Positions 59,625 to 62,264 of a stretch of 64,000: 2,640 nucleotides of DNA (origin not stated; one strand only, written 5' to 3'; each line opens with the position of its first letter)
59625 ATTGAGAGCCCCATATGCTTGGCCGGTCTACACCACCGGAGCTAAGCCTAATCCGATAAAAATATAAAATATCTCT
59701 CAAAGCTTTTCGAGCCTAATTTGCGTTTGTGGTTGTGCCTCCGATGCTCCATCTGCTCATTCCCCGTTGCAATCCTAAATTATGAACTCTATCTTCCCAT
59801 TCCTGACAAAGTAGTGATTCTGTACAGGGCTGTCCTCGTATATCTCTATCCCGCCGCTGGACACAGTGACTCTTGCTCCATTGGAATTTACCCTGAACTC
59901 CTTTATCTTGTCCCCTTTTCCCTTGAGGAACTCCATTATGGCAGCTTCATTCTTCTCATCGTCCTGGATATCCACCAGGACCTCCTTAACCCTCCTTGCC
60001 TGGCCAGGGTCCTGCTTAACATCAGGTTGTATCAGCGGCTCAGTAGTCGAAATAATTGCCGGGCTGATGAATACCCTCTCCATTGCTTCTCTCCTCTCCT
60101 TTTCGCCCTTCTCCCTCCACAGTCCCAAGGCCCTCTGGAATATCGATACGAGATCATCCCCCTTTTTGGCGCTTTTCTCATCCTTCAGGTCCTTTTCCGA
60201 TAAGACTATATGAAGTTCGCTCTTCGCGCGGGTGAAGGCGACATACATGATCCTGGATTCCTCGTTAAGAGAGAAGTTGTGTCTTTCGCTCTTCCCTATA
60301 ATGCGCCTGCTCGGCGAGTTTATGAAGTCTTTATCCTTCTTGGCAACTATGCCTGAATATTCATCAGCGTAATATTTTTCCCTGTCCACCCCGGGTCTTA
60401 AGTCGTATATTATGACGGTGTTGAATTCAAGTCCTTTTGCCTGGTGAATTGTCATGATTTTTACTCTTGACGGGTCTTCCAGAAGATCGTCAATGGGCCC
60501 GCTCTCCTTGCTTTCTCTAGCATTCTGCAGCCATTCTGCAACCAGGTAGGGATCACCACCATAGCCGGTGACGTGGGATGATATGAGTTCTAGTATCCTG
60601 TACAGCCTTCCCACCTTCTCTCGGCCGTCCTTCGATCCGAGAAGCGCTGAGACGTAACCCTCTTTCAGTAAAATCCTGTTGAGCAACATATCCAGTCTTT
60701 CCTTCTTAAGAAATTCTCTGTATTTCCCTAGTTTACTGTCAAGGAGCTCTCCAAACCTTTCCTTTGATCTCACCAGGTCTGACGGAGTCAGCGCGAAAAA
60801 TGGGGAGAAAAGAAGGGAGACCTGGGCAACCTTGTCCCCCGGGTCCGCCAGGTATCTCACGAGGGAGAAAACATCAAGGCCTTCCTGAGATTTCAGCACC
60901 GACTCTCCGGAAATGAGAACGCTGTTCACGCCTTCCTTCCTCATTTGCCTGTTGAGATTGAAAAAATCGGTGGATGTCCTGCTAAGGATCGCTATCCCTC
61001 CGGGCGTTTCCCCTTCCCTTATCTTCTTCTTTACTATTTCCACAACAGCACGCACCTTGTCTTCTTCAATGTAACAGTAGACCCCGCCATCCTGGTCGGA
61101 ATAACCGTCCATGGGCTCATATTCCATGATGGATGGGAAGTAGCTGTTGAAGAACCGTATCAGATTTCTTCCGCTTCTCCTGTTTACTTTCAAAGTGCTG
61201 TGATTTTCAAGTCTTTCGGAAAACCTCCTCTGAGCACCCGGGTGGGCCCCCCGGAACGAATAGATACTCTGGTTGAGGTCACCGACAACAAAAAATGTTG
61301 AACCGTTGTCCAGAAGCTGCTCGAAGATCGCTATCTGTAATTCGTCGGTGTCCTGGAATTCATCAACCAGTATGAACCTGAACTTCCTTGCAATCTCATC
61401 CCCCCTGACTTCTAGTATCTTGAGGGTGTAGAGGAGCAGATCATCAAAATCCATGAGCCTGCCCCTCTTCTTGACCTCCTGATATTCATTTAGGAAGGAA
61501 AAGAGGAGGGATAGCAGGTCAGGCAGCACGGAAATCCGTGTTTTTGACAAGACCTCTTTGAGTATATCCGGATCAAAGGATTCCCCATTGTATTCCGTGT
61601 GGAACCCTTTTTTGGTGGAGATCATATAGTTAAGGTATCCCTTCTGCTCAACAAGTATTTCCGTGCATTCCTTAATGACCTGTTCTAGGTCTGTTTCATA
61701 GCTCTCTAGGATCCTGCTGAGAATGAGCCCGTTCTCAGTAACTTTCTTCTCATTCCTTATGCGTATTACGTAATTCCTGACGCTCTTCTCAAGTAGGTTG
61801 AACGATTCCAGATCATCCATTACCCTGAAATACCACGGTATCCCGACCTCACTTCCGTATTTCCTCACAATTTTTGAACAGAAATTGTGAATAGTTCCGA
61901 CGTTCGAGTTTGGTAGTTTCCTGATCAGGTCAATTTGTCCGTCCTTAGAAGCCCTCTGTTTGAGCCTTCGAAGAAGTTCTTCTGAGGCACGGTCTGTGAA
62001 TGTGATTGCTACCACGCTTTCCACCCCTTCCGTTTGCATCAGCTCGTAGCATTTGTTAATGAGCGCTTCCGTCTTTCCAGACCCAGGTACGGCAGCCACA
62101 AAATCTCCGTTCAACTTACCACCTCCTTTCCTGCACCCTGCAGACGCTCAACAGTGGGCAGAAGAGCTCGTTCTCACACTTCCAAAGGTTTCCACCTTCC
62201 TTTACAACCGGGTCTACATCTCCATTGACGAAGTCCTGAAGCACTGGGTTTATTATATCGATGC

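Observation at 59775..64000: Bacterial-type AddB-like nuclease and nuclease-less UvrD/AddA-like helicase operon in an archaeal chromosome, next to tRNA-Glu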

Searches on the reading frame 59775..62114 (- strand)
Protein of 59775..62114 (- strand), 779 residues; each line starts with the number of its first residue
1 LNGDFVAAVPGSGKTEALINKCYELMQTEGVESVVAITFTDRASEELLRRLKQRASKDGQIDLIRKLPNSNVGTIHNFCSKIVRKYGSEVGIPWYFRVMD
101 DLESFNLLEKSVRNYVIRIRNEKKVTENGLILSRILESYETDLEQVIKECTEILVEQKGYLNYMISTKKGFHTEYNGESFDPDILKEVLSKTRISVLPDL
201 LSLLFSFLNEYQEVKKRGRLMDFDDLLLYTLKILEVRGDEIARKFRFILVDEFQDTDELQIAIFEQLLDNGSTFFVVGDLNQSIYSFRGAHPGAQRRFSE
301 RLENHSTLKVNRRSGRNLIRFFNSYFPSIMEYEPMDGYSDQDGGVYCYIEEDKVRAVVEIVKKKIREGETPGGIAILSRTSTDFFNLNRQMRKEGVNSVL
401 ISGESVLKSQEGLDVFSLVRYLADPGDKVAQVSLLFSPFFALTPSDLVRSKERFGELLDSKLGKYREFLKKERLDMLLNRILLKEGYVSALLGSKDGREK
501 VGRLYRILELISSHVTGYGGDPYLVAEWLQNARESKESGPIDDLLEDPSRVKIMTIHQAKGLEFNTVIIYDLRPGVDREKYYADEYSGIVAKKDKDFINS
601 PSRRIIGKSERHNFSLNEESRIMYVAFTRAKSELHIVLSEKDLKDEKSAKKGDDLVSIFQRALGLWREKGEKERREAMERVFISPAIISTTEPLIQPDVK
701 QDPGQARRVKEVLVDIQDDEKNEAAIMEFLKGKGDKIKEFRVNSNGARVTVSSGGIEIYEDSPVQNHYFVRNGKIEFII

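Call 7: search_protein_families(library=pfam, proteins=[window:59775-62114:-], max_evalue=1)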
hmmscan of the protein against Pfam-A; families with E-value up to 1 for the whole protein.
window:59775-62114:- (779 aa): 8 families
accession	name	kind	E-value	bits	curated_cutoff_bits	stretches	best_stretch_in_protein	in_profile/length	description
PF00580.27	UvrD-helicase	-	5.5e-50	171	23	1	5-300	17-268/271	UvrD/REP helicase N-terminal domain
PF13361.12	UvrD_C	-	9.3e-26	91.5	25.6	2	544-640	281-349/350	UvrD-like helicase C-terminal domain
PF13245.12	AAA_19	-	2.3e-17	63.9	25.1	1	6-288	16-134/134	AAA domain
PF01443.25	Viral_helicase1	-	8.9e-09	35.9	21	2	617-637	207-227/228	Viral superfamily 1 RNA helicase core domain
PF13538.12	UvrD_C_2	-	3.9e-08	33.5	27.4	2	553-570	4-21/52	UvrD-like helicase C-terminal domain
PF13087.12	AAA_12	-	1.1e-05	25.6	27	1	538-638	138-192/195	AAA domain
PF02562.22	PhoH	-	0.00027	20.9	27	1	230-319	107-192/205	PhoH-like protein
PF13604.12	AAA_30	-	0.0017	18.5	27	1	5-51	22-66/191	AAA domain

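Call 8: search_protein_families(library=ncbifam, proteins=[window:59775-62114:-], max_evalue=1)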
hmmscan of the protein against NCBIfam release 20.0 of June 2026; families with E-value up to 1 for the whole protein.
window:59775-62114:- (779 aa): 18 families
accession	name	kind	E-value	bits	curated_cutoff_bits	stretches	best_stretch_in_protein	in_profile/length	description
TIGR00609.1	recB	equivalog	2.5e-59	201.4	696.05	4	371-680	544-850/1175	exodeoxyribonuclease V subunit beta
TIGR01073.1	pcrA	equivalog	4.1e-51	174.2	911.2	4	209-436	171-409/725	DNA helicase PcrA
TIGR02785.1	addA_Gpos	equivalog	6.8e-51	173.2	707.65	3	192-333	329-487/1234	helicase-exonuclease AddAB subunit AddA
NF010485.0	PRK13909.1-2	equivalog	3.3e-47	161.3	650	3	184-641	265-706/909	RecB-like helicase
TIGR01075.1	uvrD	equivalog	2.1e-42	145.3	1144.45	4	208-432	169-403/715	DNA helicase II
NF008743.0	PRK11773.1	equivalog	3.8e-42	144.6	965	4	208-430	174-406/720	DNA helicase II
TIGR01074.1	rep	equivalog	7.4e-40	136.8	951.45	4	208-438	167-408/668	DNA helicase Rep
TIGR02784.1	addA_alphas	equivalog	3.5e-36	125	860.75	5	200-301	340-458/1138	double-strand break repair helicase AddA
NF010487.0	PRK13909.1-4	equivalog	1.7e-31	109.3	759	3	200-409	277-513/924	RecB-like helicase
NF008128.0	PRK10876.1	equivalog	1e-29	102.9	1697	2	212-327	341-462/1181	exodeoxyribonuclease V subunit beta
NF008172.0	PRK10919.1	equivalog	2.1e-26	92.3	1168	2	207-438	167-409/673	DNA helicase Rep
NF008276.0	PRK11054.1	equivalog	1.4e-22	80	543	2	6-311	214-505/684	DNA helicase IV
NF041464.1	HelD_BACSU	equivalog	9.7e-15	53.5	419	1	223-406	525-707/779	RNA polymerase recycling motor HelD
NF010484.0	PRK13909.1-1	equivalog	1.5e-14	52.7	1074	2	551-724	637-800/945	RecB-like helicase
NF010486.0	PRK13909.1-3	equivalog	3e-09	35.5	1109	2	246-365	332-465/921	RecB-like helicase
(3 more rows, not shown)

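Call 9: search_protein_families(library=padloc, proteins=[window:59775-62114:-], max_evalue=1)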
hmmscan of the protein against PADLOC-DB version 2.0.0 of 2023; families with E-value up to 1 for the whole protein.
window:59775-62114:- (779 aa): 54 families (the best 25 are shown)
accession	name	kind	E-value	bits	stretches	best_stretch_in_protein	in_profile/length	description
PDLC00127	GajB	-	3e-52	176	4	207-394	161-360/594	UrvD helicase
PDLC00117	GajB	-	1.4e-49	167.1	4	205-411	176-390/604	UrvD helicase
PDLC00132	GajB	-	6.9e-46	155.1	3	205-576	172-566/625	UrvD helicase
PDLC03802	RTasHel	-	1.9e-42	144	2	6-384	23-327/675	DRT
PDLC00130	GajB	-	2.5e-42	142.9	3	212-397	171-362/589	UrvD helicase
PDLC00119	GajB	-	4.7e-42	142.7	2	6-401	20-366/565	UrvD helicase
PDLC00123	GajB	-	6.3e-37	125.4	3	240-335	172-268/540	UrvD helicase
PDLC00122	GajB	-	1.7e-34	117.6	4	241-406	159-320/502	UrvD helicase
PDLC00114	GajB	-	1.5e-33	114.3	3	208-417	176-397/635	UrvD helicase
PDLC00107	GajB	-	1.1e-32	111.4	3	171-314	139-286/587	UrvD helicase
PDLC00103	GajB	-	2.2e-32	110.7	1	5-649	32-587/612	UrvD helicase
PDLC00129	GajB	-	2.3e-32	110.4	2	5-325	29-308/594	UrvD helicase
PDLC00133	GajB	-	9.1e-32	108.5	2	209-394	165-361/382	UrvD helicase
PDLC00112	GajB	-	3.7e-27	93.2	4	238-320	205-289/581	UrvD helicase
PDLC00136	GajB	-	2.5e-25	87.4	3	241-316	203-279/570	UrvD helicase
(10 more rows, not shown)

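Call 10: find_encoding_contigs(protein=window:59775-62114:-, flank=10000, max_places=6)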
Protein window:59775-62114:- (779 aa): 2 contigs read that carry it; 1 place shown.
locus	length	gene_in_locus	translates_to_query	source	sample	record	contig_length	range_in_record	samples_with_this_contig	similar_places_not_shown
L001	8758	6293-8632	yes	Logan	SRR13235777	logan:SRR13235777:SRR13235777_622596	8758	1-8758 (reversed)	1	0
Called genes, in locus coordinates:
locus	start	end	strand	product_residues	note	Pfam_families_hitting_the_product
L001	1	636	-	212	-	?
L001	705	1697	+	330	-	PF00155:Aminotran_1_2, PF04864:Alliinase_C (weak)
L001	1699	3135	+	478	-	PF02534:T4SS-DNA_transf (weak), PF01935:DUF87, PF12846:AAA_10 (faint), PF05872:HerA_C (weak)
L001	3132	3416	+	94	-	PF04010:DUF357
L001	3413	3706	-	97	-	-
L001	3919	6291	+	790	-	PF12705:PDDEXK_1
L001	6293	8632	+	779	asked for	PF00580:UvrD-helicase, PF01443:Viral_helicase1 (faint), PF13087:AAA_12 (faint), PF13245:AAA_19, PF13361:UvrD_C, PF13538:UvrD_C_2 (faint)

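Call 13: find_homologous_proteins(query=L001:3919-6288:+, max_evalue=0.001)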
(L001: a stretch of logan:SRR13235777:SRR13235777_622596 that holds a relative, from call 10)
Query L001:3919-6288:+ (790 aa): 18 proteins with E <= 0.001 among 8000 candidates.
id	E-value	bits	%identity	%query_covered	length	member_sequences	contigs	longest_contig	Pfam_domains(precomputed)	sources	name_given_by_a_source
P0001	0.0e+0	1791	100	100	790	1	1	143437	PF12705.14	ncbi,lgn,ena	-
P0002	0.0e+0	1242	67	100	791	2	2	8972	PF12705.14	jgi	jgi:hypothetical protein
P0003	0.0e+0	1234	66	100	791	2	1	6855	PF12705.14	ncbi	ncbi:MAG: PD-(D/E)XK nuclease family protein [Thermoplasmata archaeon]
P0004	0.0e+0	1227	66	100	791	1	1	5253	PF12705.14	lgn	-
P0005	0.0e+0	1222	65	100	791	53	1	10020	PF12705.14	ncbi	ncbi:MAG: PD-(D/E)XK nuclease family protein [Thermoplasmatales archaeon]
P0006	0.0e+0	1222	65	99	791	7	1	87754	PF12705.14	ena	-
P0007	0.0e+0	1218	66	99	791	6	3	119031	PF12705.14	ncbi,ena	-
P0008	0.0e+0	1210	65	99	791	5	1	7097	PF12705.14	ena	-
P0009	0.0e+0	1198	65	100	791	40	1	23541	PF12705.14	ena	-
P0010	0.0e+0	1198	64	99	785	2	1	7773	PF12705.14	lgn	-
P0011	0.0e+0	1195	65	99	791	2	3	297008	PF12705.14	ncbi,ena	-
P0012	0.0e+0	1191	64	99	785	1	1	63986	PF12705.14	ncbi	-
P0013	0.0e+0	1179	65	99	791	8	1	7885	PF12705.14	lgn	-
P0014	0.0e+0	1151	62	99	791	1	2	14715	PF12705.14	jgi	jgi:hypothetical protein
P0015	0.0e+0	1145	62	100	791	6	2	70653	PF12705.14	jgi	jgi:hypothetical protein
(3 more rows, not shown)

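Call 17: search_solved_structures(query=A1, max_evalue=1, show_alignments=2)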
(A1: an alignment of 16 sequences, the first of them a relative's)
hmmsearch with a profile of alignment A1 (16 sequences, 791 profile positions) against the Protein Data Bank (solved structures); distinct sequences matched with E-value up to 1: 0.
